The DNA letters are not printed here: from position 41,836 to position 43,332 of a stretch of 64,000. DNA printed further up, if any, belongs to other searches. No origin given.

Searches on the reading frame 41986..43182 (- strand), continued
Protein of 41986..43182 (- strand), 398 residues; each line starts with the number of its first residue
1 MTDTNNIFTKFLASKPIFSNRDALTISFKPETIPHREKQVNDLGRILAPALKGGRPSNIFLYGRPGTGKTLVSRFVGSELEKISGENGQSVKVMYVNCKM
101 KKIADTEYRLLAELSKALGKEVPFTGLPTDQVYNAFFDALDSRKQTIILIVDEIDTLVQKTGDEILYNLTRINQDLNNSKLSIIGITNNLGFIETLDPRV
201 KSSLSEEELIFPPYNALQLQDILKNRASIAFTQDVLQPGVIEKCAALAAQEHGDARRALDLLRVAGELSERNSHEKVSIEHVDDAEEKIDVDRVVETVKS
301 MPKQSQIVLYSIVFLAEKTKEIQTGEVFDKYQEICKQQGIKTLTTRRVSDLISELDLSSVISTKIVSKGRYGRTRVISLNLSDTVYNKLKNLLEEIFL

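Call 76: find_homologous_proteins(query=window:41986-43179:-, max_evalue=1e-50)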
Query window:41986-43179:- (397 aa): 8000 proteins with E <= 1e-50 among 8000 candidates; the best 120 are listed.
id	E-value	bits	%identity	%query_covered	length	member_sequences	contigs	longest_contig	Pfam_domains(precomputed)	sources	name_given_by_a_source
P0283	1.5e-252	855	100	100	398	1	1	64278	PF22703.3,PF22606.3,PF00004.36,PF13401.13,PF01637.25,PF05621.18,PF09079.18,PF13191.13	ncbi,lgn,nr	ncbi:MAG: ORC1-type DNA replication protein [Candidatus Aenigmarchaeota archaeon]|nr:ORC1-type DNA r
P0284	4.5e-230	781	90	100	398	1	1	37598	PF22703.3,PF07693.21,PF22606.3,PF00004.36,PF13401.13,PF01637.25,PF05621.18,PF09079.18,PF13191.13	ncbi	ncbi:MAG: ORC1-type DNA replication protein [Candidatus Aenigmatarchaeota archaeon]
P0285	1.6e-221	753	86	100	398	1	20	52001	PF22703.3,PF24883.3,PF22606.3,PF00004.36,PF13401.13,PF01637.25,PF05621.18,PF09079.18,PF13191.13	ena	-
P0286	6.8e-221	751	86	100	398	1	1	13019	PF22703.3,PF24883.3,PF22606.3,PF00004.36,PF13401.13,PF01637.25,PF05621.18,PF09079.18,PF13191.13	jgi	jgi:cell division control protein 6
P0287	7.1e-221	751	86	100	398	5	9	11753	PF22703.3,PF24883.3,PF22606.3,PF00004.36,PF13401.13,PF01637.25,PF05621.18,PF09079.18,PF13191.13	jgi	jgi:cell division control protein 6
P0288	2.5e-220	749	86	100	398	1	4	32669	PF22703.3,PF07693.21,PF24883.3,PF22606.3,PF00004.36,PF13401.13,PF01637.25,PF05621.18,PF09079.18,PF13191.13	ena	-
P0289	6.8e-220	748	87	99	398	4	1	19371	PF22703.3,PF07693.21,PF24883.3,PF00004.36,PF13401.13,PF01637.25,PF05621.18,PF09079.18,PF13191.13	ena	-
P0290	1.5e-219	746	86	100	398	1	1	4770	PF22703.3,PF07693.21,PF24883.3,PF22606.3,PF00004.36,PF13401.13,PF01637.25,PF05621.18,PF09079.18,PF13191.13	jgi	jgi:cell division control protein 6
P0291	7.8e-218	741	84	100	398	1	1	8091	PF22703.3,PF24883.3,PF00004.36,PF13401.13,PF01637.25,PF05621.18,PF09079.18,PF13191.13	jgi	-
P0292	2.6e-215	733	84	99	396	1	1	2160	PF22703.3,PF24883.3,PF22606.3,PF00004.36,PF13401.13,PF01637.25,PF05621.18,PF09079.18,PF13191.13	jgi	-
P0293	3.5e-215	732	83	99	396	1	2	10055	PF22703.3,PF24883.3,PF22606.3,PF00004.36,PF13401.13,PF01637.25,PF05621.18,PF09079.18,PF13191.13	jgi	-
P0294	8.6e-215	731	83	99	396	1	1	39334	PF22703.3,PF24883.3,PF22606.3,PF00004.36,PF13401.13,PF01637.25,PF05621.18,PF09079.18,PF13191.13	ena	-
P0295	9.4e-215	731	83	99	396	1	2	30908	PF22703.3,PF24883.3,PF22606.3,PF00004.36,PF13401.13,PF01637.25,PF05621.18,PF09079.18,PF13191.13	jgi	-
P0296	5.0e-214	728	83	99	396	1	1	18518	PF22703.3,PF24883.3,PF22606.3,PF00004.36,PF13401.13,PF01637.25,PF05621.18,PF09079.18,PF13191.13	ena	-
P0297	3.6e-212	722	83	99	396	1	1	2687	PF22703.3,PF07693.21,PF22606.3,PF00004.36,PF13401.13,PF01637.25,PF05621.18,PF09079.18,PF13191.13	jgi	jgi:cell division control protein 6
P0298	9.3e-207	704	82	99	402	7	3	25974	PF22703.3,PF07693.21,PF22606.3,PF00004.36,PF13401.13,PF01637.25,PF05621.18,PF09079.18,PF13191.13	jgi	jgi:cell division control protein 6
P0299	1.2e-205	701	79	99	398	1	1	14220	PF22703.3,PF07693.21,PF24883.3,PF22606.3,PF00004.36,PF13401.13,PF01637.25,PF05621.18,PF09079.18,PF13191.13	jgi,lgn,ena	-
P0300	2.3e-205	700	81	99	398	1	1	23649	PF22703.3,PF07693.21,PF24883.3,PF00004.36,PF13401.13,PF01637.25,PF05621.18,PF09079.18,PF13191.13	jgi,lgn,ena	-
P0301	3.9e-204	696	81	99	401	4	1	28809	PF22703.3,PF00004.36,PF13401.13,PF01637.25,PF05621.18,PF09079.18,PF13191.13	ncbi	-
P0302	1.3e-203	694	81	99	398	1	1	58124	PF22703.3,PF07693.21,PF24883.3,PF00004.36,PF13401.13,PF01637.25,PF05621.18,PF09079.18,PF13191.13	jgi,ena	-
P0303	2.5e-202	690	79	99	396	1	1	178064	PF22703.3,PF07693.21,PF00004.36,PF13401.13,PF01637.25,PF05621.18,PF09079.18,PF13191.13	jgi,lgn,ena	-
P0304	6.8e-202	688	80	99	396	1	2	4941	PF22703.3,PF07693.21,PF24883.3,PF00004.36,PF13401.13,PF01637.25,PF05621.18,PF09079.18,PF13191.13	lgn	-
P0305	1.4e-201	687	77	99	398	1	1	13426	PF22703.3,PF07693.21,PF24883.3,PF22606.3,PF00004.36,PF13401.13,PF01637.25,PF05621.18,PF09079.18,PF13191.13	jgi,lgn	jgi:cell division control protein 6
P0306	2.2e-201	687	79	99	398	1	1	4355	PF00270.36,PF22703.3,PF07693.21,PF24883.3,PF00004.36,PF13401.13,PF01637.25,PF05621.18,PF09079.18,PF13191.13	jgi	-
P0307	5.5e-201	685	76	99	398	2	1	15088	PF22703.3,PF22606.3,PF00004.36,PF13401.13,PF01637.25,PF05621.18,PF09079.18,PF13191.13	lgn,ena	-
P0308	8.9e-201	685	79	99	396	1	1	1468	PF22703.3,PF07693.21,PF00004.36,PF13401.13,PF01637.25,PF05621.18,PF09079.18,PF13191.13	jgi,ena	-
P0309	1.2e-200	684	77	100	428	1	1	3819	PF22703.3,PF07693.21,PF24883.3,PF22606.3,PF00004.36,PF13401.13,PF01637.25,PF05621.18,PF09079.18,PF13191.13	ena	-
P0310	1.2e-200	684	86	91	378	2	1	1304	PF22703.3,PF24883.3,PF22606.3,PF00004.36,PF13401.13,PF01637.25,PF05621.18,PF09079.18,PF13191.13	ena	-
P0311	2.6e-200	683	77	99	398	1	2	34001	PF22703.3,PF07693.21,PF00004.36,PF13401.13,PF01637.25,PF05621.18,PF09079.18,PF13191.13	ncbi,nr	ncbi:MAG: ORC1-type DNA replication protein [Candidatus Aenigmarchaeota archaeon]|nr:ORC1-type DNA r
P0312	2.4e-199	680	78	99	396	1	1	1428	PF22703.3,PF07693.21,PF24883.3,PF00004.36,PF13401.13,PF01637.25,PF05621.18,PF09079.18,PF13191.13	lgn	-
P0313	3.2e-199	680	76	99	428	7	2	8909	PF22703.3,PF24883.3,PF22606.3,PF00004.36,PF13401.13,PF01637.25,PF05621.18,PF09079.18,PF13191.13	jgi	-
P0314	4.2e-199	679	77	99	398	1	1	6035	PF22703.3,PF24883.3,PF22606.3,PF00004.36,PF13401.13,PF01637.25,PF05621.18,PF09079.18,PF13191.13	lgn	-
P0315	5.7e-199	679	78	99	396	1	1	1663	PF22703.3,PF07693.21,PF24883.3,PF22606.3,PF00004.36,PF13401.13,PF01637.25,PF05621.18,PF09079.18,PF13191.13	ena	-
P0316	7.0e-199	679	77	100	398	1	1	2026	PF22703.3,PF24883.3,PF00004.36,PF13401.13,PF01637.25,PF05621.18,PF09079.18,PF13191.13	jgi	-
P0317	7.9e-199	678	76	99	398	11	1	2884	PF22703.3,PF22606.3,PF00004.36,PF13401.13,PF01637.25,PF05621.18,PF09079.18,PF13191.13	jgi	jgi:cell division control protein 6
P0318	3.0e-198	676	76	99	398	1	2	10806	PF22703.3,PF07693.21,PF00004.36,PF13401.13,PF01637.25,PF05621.18,PF09079.18,PF13191.13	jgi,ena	-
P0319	3.2e-198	676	76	99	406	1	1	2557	PF22703.3,PF07693.21,PF00004.36,PF13401.13,PF01637.25,PF05621.18,PF09079.18,PF13191.13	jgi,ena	-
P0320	6.2e-198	675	77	99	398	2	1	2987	PF22703.3,PF24883.3,PF22606.3,PF00004.36,PF13401.13,PF01637.25,PF05621.18,PF09079.18,PF13191.13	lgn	-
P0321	1.3e-197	674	76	99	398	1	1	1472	PF22703.3,PF07693.21,PF00004.36,PF13401.13,PF01637.25,PF05621.18,PF09079.18,PF13191.13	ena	-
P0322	2.4e-197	673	78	99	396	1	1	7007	PF22703.3,PF24883.3,PF00004.36,PF13401.13,PF01637.25,PF05621.18,PF09079.18,PF13191.13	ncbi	ncbi:MAG: ORC1-type DNA replication protein [Candidatus Aenigmatarchaeota archaeon]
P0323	2.7e-197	673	75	99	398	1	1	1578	PF22703.3,PF07693.21,PF00004.36,PF13401.13,PF01637.25,PF05621.18,PF09079.18,PF13191.13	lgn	-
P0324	2.8e-197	673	75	99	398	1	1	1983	PF22703.3,PF07693.21,PF24883.3,PF00004.36,PF13401.13,PF01637.25,PF05621.18,PF09079.18,PF13191.13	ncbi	-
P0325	2.9e-197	673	76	99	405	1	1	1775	PF22703.3,PF24883.3,PF22606.3,PF00004.36,PF13401.13,PF01637.25,PF05621.18,PF09079.18,PF13191.13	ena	-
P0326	3.3e-197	673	78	99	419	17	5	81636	PF22703.3,PF07693.21,PF24883.3,PF00004.36,PF13401.13,PF01637.25,PF05621.18,PF09079.18,PF13191.13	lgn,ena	-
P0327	3.6e-197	673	76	100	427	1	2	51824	PF22703.3,PF00004.36,PF13401.13,PF01637.25,PF05621.18,PF09079.18,PF13191.13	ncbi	-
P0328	4.3e-197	673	75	99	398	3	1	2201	PF22703.3,PF07693.21,PF24883.3,PF05729.19,PF00004.36,PF13401.13,PF01637.25,PF05621.18,PF09079.18,PF13191.13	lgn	-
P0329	5.2e-197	672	77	99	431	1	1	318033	PF22703.3,PF22606.3,PF00004.36,PF13401.13,PF01637.25,PF05621.18,PF09079.18,PF13191.13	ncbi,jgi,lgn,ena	-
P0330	6.1e-197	672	77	99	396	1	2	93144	PF22703.3,PF07693.21,PF24883.3,PF22606.3,PF00004.36,PF13401.13,PF01637.25,PF05621.18,PF09079.18,PF13191.13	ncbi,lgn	ncbi:MAG: ORC1-type DNA replication protein [Candidatus Aenigmatarchaeota archaeon]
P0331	6.6e-197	672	77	99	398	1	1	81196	PF00270.36,PF22703.3,PF22606.3,PF00004.36,PF13401.13,PF01637.25,PF05621.18,PF09079.18,PF13191.13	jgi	jgi:cell division control protein 6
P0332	1.1e-196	671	77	99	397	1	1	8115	PF22703.3,PF07693.21,PF00004.36,PF13401.13,PF01637.25,PF05621.18,PF09079.18,PF13191.13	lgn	-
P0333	1.2e-196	671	77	99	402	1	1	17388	PF22703.3,PF07693.21,PF00004.36,PF13401.13,PF01637.25,PF05621.18,PF09079.18,PF13191.13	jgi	jgi:cell division control protein 6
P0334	1.3e-196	671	75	99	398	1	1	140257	PF22703.3,PF07693.21,PF24883.3,PF05729.19,PF00004.36,PF13401.13,PF01637.25,PF05621.18,PF09079.18,PF13191.13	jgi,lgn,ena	-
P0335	1.8e-196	671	78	99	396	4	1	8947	PF22703.3,PF22606.3,PF00004.36,PF13401.13,PF01637.25,PF05621.18,PF09079.18,PF13191.13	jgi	jgi:cell division control protein 6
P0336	2.2e-196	670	75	99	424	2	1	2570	PF22703.3,PF24883.3,PF00004.36,PF13401.13,PF01637.25,PF05621.18,PF09079.18,PF13191.13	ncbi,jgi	-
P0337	2.2e-196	670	75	99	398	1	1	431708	PF22703.3,PF07693.21,PF00004.36,PF13401.13,PF01637.25,PF05621.18,PF09079.18,PF13191.13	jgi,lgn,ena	-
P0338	2.8e-196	670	76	100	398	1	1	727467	PF22703.3,PF00004.36,PF13401.13,PF01637.25,PF05621.18,PF09079.18,PF13191.13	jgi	jgi:cell division control protein 6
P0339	3.7e-196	670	76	95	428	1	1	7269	PF22703.3,PF07693.21,PF24883.3,PF22606.3,PF00004.36,PF13401.13,PF01637.25,PF05621.18,PF09079.18,PF13191.13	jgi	-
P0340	4.9e-196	669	78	99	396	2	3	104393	PF22703.3,PF22606.3,PF00004.36,PF13401.13,PF01637.25,PF05621.18,PF09079.18,PF13191.13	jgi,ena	-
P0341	4.9e-196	669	77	99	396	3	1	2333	PF22703.3,PF07693.21,PF00004.36,PF13401.13,PF01637.25,PF05621.18,PF09079.18,PF13191.13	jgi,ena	-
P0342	1.3e-195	668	76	99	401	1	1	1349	PF22703.3,PF07693.21,PF22606.3,PF00004.36,PF13401.13,PF01637.25,PF05621.18,PF09079.18,PF13191.13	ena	-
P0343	1.3e-195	668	77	99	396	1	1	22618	PF22703.3,PF07693.21,PF24883.3,PF22606.3,PF00004.36,PF13401.13,PF01637.25,PF05621.18,PF09079.18,PF13191.13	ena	-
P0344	1.5e-195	668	77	99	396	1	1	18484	PF22703.3,PF07693.21,PF24883.3,PF22606.3,PF00004.36,PF13401.13,PF01637.25,PF05621.18,PF09079.18,PF13191.13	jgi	-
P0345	3.5e-195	666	78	99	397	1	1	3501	PF22703.3,PF24883.3,PF22606.3,PF00004.36,PF13401.13,PF01637.25,PF05621.18,PF09079.18,PF13191.13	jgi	-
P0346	3.6e-195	666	78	99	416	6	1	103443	PF22703.3,PF07693.21,PF00004.36,PF13401.13,PF01637.25,PF05621.18,PF09079.18,PF13191.13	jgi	jgi:cell division control protein 6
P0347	3.8e-195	666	75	99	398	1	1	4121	PF22703.3,PF07693.21,PF24883.3,PF05729.19,PF22606.3,PF00004.36,PF13401.13,PF01637.25,PF05621.18,PF09079.18,PF13191.13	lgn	-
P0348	1.5e-194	664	77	99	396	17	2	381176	PF22703.3,PF00004.36,PF13401.13,PF01637.25,PF05621.18,PF09079.18,PF13191.13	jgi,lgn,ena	-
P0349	1.8e-194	664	76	99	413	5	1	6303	PF22703.3,PF00004.36,PF13401.13,PF01637.25,PF05621.18,PF09079.18,PF13191.13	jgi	jgi:cell division control protein 6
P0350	2.8e-193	660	75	99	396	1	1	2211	PF22703.3,PF07693.21,PF24883.3,PF22606.3,PF00004.36,PF13401.13,PF01637.25,PF05621.18,PF09079.18,PF13191.13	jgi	jgi:archaeal cell division control protein 6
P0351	3.2e-193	660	74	99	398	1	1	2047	PF22703.3,PF22606.3,PF00004.36,PF13401.13,PF01637.25,PF05621.18,PF09079.18,PF13191.13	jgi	jgi:cell division control protein 6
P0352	8.5e-193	659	73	99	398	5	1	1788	PF22703.3,PF07693.21,PF24883.3,PF00004.36,PF13401.13,PF01637.25,PF05621.18,PF09079.18,PF13191.13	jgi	jgi:cell division control protein 6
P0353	1.1e-192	658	75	99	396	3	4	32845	PF22703.3,PF07693.21,PF22606.3,PF00004.36,PF13401.13,PF01637.25,PF05621.18,PF09079.18,PF13191.13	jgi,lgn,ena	-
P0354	1.8e-192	657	76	99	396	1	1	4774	PF22703.3,PF07693.21,PF24883.3,PF00004.36,PF13401.13,PF01637.25,PF05621.18,PF09079.18,PF13191.13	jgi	jgi:archaeal cell division control protein 6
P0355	5.6e-192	656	74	99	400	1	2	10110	PF22703.3,PF07693.21,PF24883.3,PF00004.36,PF13401.13,PF01637.25,PF05621.18,PF09079.18,PF13191.13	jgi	jgi:cell division control protein 6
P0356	6.3e-192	656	74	99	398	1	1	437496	PF22703.3,PF00004.36,PF13401.13,PF05621.18,PF09079.18,PF13191.13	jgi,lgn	-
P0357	6.5e-192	656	74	99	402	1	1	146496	PF22703.3,PF00004.36,PF13401.13,PF05621.18,PF09079.18,PF13191.13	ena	-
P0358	6.8e-192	656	74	99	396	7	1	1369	PF22703.3,PF07693.21,PF22606.3,PF00004.36,PF13401.13,PF01637.25,PF05621.18,PF09079.18,PF13191.13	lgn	-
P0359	1.1e-191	655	74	99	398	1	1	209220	PF22703.3,PF00004.36,PF13401.13,PF05621.18,PF09079.18,PF13191.13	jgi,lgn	-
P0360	1.1e-191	655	74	99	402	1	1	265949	PF22703.3,PF00004.36,PF13401.13,PF05621.18,PF09079.18,PF13191.13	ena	-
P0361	1.5e-191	654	72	99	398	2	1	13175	PF22703.3,PF24883.3,PF22606.3,PF00004.36,PF13401.13,PF01637.25,PF05621.18,PF09079.18,PF13191.13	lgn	-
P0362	2.3e-191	654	73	99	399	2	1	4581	PF22703.3,PF24883.3,PF00004.36,PF13401.13,PF01637.25,PF05621.18,PF09079.18,PF13191.13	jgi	jgi:archaeal cell division control protein 6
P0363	9.2e-191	652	73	99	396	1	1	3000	PF22703.3,PF07693.21,PF22606.3,PF00004.36,PF13401.13,PF01637.25,PF05621.18,PF09079.18,PF13191.13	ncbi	-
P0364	2.5e-190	650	73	99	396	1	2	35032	PF22703.3,PF24883.3,PF22606.3,PF00004.36,PF13401.13,PF01637.25,PF05621.18,PF09079.18,PF13191.13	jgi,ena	-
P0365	4.9e-190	649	75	99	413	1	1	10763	PF00270.36,PF22703.3,PF07693.21,PF22606.3,PF00004.36,PF13401.13,PF01637.25,PF05621.18,PF09079.18,PF13191.13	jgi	jgi:cell division control protein 6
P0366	9.6e-190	648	75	99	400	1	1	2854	PF00270.36,PF22703.3,PF22606.3,PF00004.36,PF13401.13,PF01637.25,PF05621.18,PF09079.18,PF13191.13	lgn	-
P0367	1.2e-189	648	73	99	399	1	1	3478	PF22703.3,PF00004.36,PF13401.13,PF01637.25,PF05621.18,PF09079.18,PF13191.13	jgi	jgi:archaeal cell division control protein 6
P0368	1.8e-189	648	73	99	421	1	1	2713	PF22703.3,PF07693.21,PF24883.3,PF00004.36,PF13401.13,PF01637.25,PF05621.18,PF09079.18,PF13191.13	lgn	-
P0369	2.5e-189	647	73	99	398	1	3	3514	PF22703.3,PF00004.36,PF13401.13,PF05621.18,PF09079.18,PF13191.13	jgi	jgi:cell division control protein 6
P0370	3.4e-189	647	72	99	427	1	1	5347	PF22703.3,PF24883.3,PF05729.19,PF22606.3,PF00004.36,PF13401.13,PF01637.25,PF05621.18,PF09079.18,PF13191.13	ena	-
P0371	4.1e-189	646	74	99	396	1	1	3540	PF22703.3,PF07693.21,PF24883.3,PF22606.3,PF00004.36,PF13401.13,PF01637.25,PF05621.18,PF09079.18,PF13191.13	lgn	-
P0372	7.7e-188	642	75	99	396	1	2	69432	PF22703.3,PF00004.36,PF13401.13,PF01637.25,PF05621.18,PF09079.18,PF13191.13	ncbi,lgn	ncbi:MAG: ORC1-type DNA replication protein [Candidatus Aenigmatarchaeota archaeon]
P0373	9.5e-188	642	74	99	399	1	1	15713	PF22703.3,PF00004.36,PF13401.13,PF01637.25,PF05621.18,PF09079.18,PF13191.13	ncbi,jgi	ncbi:MAG: ORC1-type DNA replication protein [Candidatus Hodarchaeales archaeon]|jgi:cell division co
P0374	1.1e-187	642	72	99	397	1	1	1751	PF22703.3,PF05729.19,PF22606.3,PF00004.36,PF13401.13,PF01637.25,PF05621.18,PF09079.18,PF13191.13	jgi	-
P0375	3.6e-187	640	74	99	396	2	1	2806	PF22703.3,PF22606.3,PF00004.36,PF13401.13,PF01637.25,PF05621.18,PF09079.18,PF13191.13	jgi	-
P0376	1.7e-186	638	71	99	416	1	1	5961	PF00270.36,PF22703.3,PF07693.21,PF22606.3,PF00004.36,PF13401.13,PF01637.25,PF05621.18,PF09079.18,PF13191.13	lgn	-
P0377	1.9e-186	638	74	99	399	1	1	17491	PF22703.3,PF00004.36,PF13401.13,PF01637.25,PF05621.18,PF09079.18,PF13191.13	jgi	jgi:cell division control protein 6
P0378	3.5e-186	637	70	99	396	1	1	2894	PF22703.3,PF22606.3,PF00004.36,PF13401.13,PF01637.25,PF05621.18,PF09079.18,PF13191.13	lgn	-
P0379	4.3e-185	633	72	99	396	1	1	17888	PF22703.3,PF07693.21,PF24883.3,PF22606.3,PF00004.36,PF13401.13,PF01637.25,PF05621.18,PF09079.18,PF13191.13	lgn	-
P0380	1.8e-183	628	72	99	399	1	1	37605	PF22703.3,PF22606.3,PF00004.36,PF13401.13,PF09079.18,PF13191.13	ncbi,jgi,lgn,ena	-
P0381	3.2e-183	627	69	99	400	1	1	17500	PF22703.3,PF22606.3,PF00004.36,PF13401.13,PF01637.25,PF05621.18,PF09079.18,PF13191.13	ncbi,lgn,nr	ncbi:MAG: ORC1-type DNA replication protein [Candidatus Aenigmarchaeota archaeon]|nr:ORC1-type DNA r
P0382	1.0e-180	619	67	99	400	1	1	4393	PF22703.3,PF22606.3,PF00004.36,PF13401.13,PF01637.25,PF05621.18,PF09079.18,PF13191.13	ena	-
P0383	1.3e-180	618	70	99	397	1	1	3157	PF22703.3,PF24883.3,PF05729.19,PF22606.3,PF00004.36,PF13401.13,PF01637.25,PF05621.18,PF09079.18,PF00931.29,PF13191.13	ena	-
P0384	1.7e-180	618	68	99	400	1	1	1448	PF22703.3,PF22606.3,PF00004.36,PF13401.13,PF01637.25,PF05621.18,PF09079.18,PF13191.13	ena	-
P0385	2.4e-180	618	70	99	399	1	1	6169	PF00270.36,PF22703.3,PF00004.36,PF13401.13,PF01637.25,PF05621.18,PF09079.18,PF13191.13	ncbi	-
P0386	7.5e-180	616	67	99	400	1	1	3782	PF22703.3,PF22606.3,PF00004.36,PF13401.13,PF01637.25,PF05621.18,PF09079.18,PF13191.13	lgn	-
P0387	1.8e-179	615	70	99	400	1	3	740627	PF22703.3,PF24883.3,PF22606.3,PF00004.36,PF13401.13,PF01637.25,PF05621.18,PF09079.18,PF13191.13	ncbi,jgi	-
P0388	6.6e-179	613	70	98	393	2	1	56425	PF22703.3,PF00004.36,PF13401.13,PF01637.25,PF05621.18,PF09079.18,PF13191.13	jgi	-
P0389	1.6e-178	612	69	99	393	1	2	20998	PF22703.3,PF00004.36,PF13401.13,PF01637.25,PF05621.18,PF09079.18,PF13191.13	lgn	-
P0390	5.9e-177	606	69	99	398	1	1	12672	PF22703.3,PF00004.36,PF13401.13,PF05621.18,PF09079.18,PF13191.13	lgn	-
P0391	4.9e-176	603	69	98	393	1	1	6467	PF22703.3,PF05729.19,PF22606.3,PF00004.36,PF13401.13,PF01637.25,PF05621.18,PF09079.18,PF13191.13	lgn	-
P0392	1.1e-175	602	68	99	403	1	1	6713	PF00270.36,PF22703.3,PF22606.3,PF00004.36,PF13401.13,PF01637.25,PF05621.18,PF09079.18,PF13191.13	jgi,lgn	jgi:cell division control protein 6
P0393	5.6e-175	600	67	99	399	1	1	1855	PF22703.3,PF24883.3,PF22606.3,PF00004.36,PF13401.13,PF01637.25,PF05621.18,PF09079.18,PF13191.13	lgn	-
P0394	1.2e-174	599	69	100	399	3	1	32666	PF22703.3,PF22606.3,PF00004.36,PF13401.13,PF01637.25,PF05621.18,PF09079.18,PF13191.13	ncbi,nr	ncbi:MAG: ORC1-type DNA replication protein [Candidatus Aenigmarchaeota archaeon]|nr:ORC1-type DNA r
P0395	1.9e-174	598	67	99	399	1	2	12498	PF22703.3,PF24883.3,PF05729.19,PF22606.3,PF00004.36,PF13401.13,PF01637.25,PF05621.18,PF09079.18,PF13191.13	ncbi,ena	-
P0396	9.5e-172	589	69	99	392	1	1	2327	PF22703.3,PF00004.36,PF13401.13,PF01637.25,PF09079.18,PF13191.13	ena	-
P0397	1.3e-171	589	67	99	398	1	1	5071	PF22703.3,PF22606.3,PF00004.36,PF13401.13,PF05621.18,PF09079.18,PF13191.13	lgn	-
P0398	1.3e-171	589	67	99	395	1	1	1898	PF22703.3,PF00004.36,PF13401.13,PF01637.25,PF05621.18,PF09079.18,PF13191.13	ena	-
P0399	1.6e-171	589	66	99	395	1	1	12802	PF22703.3,PF22606.3,PF00004.36,PF13401.13,PF01637.25,PF05621.18,PF09079.18,PF13191.13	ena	-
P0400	5.7e-171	587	67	99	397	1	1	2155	PF22703.3,PF22606.3,PF00004.36,PF13401.13,PF01637.25,PF05621.18,PF09079.18,PF13191.13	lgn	-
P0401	1.2e-170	586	68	99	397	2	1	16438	PF22703.3,PF22606.3,PF00004.36,PF13401.13,PF05621.18,PF09079.18,PF13191.13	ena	-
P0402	3.9e-170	584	66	99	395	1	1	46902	PF22703.3,PF00004.36,PF13401.13,PF01637.25,PF05621.18,PF09079.18,PF13191.13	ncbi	-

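Call 77: find_encoding_contigs(protein=P0284, flank=600, max_places=1)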
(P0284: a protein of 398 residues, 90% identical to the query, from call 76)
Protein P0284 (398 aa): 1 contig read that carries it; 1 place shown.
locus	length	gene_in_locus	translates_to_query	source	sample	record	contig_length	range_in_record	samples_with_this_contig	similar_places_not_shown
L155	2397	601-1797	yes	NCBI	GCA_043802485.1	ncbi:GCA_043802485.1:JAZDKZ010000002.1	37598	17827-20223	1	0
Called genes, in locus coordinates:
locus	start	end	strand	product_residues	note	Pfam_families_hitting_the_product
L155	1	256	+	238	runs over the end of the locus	PF01381:HTH_3 (weak)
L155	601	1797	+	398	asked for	PF01637:ATPase_2 (weak), PF05621:TniB (weak), PF13191:AAA_16 (weak), PF00004:AAA, PF13401:AAA_22, PF22606:Cdc6-ORC-like_ATPase_lid (weak), PF22703:Cdc6_lid, PF09079:WHD_Cdc6, +1 more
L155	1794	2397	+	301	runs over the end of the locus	-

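Call 78: find_encoding_contigs(protein=P0372, flank=600, max_places=1)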
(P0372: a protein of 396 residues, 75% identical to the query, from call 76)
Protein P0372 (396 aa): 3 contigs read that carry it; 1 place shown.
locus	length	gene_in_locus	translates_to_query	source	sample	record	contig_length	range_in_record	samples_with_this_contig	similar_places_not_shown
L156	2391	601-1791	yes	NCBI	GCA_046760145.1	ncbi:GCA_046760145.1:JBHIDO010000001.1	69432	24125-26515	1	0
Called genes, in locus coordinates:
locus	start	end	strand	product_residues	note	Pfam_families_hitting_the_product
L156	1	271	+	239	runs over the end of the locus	PF01381:HTH_3, PF12844:HTH_19 (weak)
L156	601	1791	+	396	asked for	PF01637:ATPase_2, PF05621:TniB, PF13191:AAA_16 (weak), PF00004:AAA, PF13401:AAA_22, PF22703:Cdc6_lid, PF09079:WHD_Cdc6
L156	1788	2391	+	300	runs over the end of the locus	-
